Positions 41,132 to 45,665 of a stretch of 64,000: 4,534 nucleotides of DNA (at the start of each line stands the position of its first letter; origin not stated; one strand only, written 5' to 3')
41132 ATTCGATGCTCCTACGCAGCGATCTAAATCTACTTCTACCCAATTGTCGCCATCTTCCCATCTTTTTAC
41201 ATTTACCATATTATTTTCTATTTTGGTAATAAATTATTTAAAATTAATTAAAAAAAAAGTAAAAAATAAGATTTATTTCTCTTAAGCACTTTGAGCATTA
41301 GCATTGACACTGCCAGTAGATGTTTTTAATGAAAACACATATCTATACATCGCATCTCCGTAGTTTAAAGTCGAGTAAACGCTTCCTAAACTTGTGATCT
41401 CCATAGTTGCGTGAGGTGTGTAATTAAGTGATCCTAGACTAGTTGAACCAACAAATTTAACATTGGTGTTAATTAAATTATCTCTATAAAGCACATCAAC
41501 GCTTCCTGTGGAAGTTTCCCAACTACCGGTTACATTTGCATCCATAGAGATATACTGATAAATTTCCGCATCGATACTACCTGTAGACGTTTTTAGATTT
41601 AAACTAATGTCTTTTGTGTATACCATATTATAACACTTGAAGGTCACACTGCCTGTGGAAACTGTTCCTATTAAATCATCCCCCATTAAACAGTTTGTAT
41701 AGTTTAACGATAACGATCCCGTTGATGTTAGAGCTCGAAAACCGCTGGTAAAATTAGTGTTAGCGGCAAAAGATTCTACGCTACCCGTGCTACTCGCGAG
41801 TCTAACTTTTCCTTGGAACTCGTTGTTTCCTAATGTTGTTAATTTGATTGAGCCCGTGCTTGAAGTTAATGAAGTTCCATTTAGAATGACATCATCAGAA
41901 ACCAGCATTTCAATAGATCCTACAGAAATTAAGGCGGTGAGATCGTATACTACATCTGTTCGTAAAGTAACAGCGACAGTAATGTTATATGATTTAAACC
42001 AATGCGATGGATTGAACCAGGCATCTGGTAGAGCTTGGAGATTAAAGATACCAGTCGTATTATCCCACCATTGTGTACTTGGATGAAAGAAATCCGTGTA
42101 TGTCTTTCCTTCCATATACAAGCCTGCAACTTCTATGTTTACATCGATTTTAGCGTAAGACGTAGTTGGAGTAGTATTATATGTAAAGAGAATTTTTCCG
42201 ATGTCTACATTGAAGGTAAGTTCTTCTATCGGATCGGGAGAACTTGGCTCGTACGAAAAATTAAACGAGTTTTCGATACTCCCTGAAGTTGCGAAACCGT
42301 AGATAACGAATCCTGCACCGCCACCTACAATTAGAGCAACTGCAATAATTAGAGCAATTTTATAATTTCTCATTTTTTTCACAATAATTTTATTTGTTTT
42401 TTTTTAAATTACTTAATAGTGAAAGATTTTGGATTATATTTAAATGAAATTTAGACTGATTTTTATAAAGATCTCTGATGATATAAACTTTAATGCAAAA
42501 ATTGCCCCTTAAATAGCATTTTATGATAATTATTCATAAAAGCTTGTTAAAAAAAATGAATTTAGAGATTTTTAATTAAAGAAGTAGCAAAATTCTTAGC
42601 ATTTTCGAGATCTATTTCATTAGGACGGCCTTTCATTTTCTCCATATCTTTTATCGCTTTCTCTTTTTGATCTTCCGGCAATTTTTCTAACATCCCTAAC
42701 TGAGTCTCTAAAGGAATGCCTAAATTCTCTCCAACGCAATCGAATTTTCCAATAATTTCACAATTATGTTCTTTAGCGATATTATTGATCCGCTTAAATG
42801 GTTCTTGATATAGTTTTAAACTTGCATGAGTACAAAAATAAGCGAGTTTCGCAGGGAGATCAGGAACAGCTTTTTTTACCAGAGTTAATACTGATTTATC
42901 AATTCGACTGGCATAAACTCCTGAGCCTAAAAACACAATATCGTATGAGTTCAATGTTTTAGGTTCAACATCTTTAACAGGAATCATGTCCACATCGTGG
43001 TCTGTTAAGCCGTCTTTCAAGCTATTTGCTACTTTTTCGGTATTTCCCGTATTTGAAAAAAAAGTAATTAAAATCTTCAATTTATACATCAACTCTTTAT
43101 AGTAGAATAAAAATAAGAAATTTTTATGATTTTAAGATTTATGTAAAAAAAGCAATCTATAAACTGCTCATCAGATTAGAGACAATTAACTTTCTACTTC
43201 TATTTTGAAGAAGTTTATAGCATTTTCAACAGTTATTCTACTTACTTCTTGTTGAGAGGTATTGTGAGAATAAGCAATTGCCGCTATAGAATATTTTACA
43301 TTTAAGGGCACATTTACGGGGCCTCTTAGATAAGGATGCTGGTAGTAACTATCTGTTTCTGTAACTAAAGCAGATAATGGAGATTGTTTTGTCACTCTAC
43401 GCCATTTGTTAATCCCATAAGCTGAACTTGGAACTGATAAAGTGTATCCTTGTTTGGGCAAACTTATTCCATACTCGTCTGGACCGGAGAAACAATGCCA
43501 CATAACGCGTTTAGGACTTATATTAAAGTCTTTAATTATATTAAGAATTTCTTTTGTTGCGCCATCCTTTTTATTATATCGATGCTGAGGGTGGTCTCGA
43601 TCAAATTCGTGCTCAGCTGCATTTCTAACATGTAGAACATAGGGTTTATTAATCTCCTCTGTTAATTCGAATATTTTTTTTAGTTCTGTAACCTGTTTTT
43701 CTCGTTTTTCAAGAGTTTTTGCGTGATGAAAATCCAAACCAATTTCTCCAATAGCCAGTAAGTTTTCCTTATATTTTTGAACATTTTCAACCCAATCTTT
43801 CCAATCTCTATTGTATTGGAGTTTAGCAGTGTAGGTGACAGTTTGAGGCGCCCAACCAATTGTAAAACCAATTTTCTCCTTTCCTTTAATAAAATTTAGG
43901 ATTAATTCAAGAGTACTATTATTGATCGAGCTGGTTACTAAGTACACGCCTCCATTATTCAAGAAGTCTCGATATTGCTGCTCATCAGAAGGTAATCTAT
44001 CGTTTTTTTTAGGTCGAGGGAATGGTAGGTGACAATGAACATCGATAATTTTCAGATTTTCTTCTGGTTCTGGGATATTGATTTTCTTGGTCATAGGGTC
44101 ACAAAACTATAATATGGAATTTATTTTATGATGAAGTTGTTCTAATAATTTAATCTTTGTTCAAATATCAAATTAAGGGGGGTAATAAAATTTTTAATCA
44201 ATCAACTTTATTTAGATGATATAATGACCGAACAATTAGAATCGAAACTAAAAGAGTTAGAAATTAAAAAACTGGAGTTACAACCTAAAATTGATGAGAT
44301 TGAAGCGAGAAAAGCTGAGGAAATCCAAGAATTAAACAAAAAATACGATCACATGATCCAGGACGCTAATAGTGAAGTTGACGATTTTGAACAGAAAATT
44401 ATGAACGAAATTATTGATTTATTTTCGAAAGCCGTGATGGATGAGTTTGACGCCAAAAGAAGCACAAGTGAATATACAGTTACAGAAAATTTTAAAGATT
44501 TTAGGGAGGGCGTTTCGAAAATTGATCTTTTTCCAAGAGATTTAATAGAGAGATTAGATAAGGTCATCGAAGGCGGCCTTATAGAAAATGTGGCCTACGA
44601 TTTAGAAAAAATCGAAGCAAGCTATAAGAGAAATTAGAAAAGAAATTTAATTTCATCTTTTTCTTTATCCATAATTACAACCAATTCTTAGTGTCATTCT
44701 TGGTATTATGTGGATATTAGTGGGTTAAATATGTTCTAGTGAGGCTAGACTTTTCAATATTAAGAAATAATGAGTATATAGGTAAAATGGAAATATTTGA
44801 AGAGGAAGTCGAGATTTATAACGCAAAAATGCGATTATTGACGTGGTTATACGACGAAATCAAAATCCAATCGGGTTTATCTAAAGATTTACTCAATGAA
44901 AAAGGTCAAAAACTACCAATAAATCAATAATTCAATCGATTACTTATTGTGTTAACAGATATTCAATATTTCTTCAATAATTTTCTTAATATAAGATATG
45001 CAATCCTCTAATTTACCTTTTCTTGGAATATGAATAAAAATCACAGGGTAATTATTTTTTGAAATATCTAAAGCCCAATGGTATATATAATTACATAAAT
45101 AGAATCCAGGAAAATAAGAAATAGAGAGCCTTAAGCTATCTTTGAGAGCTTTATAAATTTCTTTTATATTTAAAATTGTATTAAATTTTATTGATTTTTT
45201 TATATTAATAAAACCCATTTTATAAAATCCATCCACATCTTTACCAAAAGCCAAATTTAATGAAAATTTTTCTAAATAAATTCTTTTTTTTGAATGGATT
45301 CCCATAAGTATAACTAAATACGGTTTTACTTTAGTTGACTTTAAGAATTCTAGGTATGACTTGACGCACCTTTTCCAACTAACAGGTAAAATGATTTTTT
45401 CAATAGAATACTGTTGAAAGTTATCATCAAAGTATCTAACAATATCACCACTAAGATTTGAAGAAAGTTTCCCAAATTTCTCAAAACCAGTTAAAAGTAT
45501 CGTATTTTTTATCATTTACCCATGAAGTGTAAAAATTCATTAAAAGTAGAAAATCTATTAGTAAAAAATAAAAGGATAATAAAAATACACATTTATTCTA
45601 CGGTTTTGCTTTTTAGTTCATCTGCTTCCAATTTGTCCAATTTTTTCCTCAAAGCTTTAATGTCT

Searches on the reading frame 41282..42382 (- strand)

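Call 15: search_protein_families(library=pfam, proteins=[window:41282-42382:-], max_evalue=0.001)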
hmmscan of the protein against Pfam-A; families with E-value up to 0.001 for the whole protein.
window:41282-42382:- (366 aa): 0 families

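Call 41: search_protein_families(library=ncbifam, proteins=[window:41282-42382:-], max_evalue=0.001)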
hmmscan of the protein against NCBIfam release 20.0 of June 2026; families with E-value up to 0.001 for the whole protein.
window:41282-42382:- (366 aa): 1 family
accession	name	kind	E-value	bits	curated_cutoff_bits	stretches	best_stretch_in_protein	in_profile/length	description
NF049997.1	LiaG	equivalog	0.00094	18.5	285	0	128-230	99-204/286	LiaG family protein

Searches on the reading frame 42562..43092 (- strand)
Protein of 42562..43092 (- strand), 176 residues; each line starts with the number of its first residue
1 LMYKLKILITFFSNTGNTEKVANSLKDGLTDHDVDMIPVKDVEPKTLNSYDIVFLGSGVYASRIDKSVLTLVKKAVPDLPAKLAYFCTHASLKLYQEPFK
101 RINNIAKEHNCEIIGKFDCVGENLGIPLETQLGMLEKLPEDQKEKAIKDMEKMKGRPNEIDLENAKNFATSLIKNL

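Call 65: search_protein_families(library=pfam, proteins=[window:42562-43092:-], max_evalue=0.00001)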
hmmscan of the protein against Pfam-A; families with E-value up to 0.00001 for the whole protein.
window:42562-43092:- (176 aa): 3 families
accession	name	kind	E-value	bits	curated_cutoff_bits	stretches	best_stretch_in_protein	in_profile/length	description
PF12724.12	Flavodoxin_5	-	2.1e-13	51.2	27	1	8-89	1-83/145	Flavodoxin domain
PF12641.12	Flavodoxin_3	-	1.4e-12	48.2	27.5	1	8-169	1-159/160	Flavodoxin domain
PF00258.30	Flavodoxin_1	-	2e-06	28.5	25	1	9-56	1-52/143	Flavodoxin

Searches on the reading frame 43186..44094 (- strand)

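Call 65: search_protein_families(library=pfam, proteins=[window:43186-44094:-], max_evalue=0.00001)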
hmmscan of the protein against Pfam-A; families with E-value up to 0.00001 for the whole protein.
window:43186-44094:- (302 aa): 1 family
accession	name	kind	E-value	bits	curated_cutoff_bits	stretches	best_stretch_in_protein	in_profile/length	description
PF01026.27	TatD_DNase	-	1.5e-40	139.6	27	1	17-297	1-253/253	TatD related DNase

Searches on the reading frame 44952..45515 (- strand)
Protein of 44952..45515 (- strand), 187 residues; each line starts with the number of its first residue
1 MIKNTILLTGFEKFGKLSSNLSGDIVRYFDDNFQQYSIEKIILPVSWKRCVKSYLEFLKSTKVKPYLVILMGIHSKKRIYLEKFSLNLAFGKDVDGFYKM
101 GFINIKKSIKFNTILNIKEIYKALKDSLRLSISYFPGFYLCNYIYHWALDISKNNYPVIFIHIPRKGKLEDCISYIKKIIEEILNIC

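Call 65: search_protein_families(library=pfam, proteins=[window:44952-45515:-], max_evalue=0.00001)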
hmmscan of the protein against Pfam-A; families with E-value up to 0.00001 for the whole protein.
window:44952-45515:- (187 aa): 1 family
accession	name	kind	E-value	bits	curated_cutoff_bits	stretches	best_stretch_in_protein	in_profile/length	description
PF01470.22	Peptidase_C15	-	1.6e-11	45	22.7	1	5-164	2-168/204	Pyroglutamyl peptidase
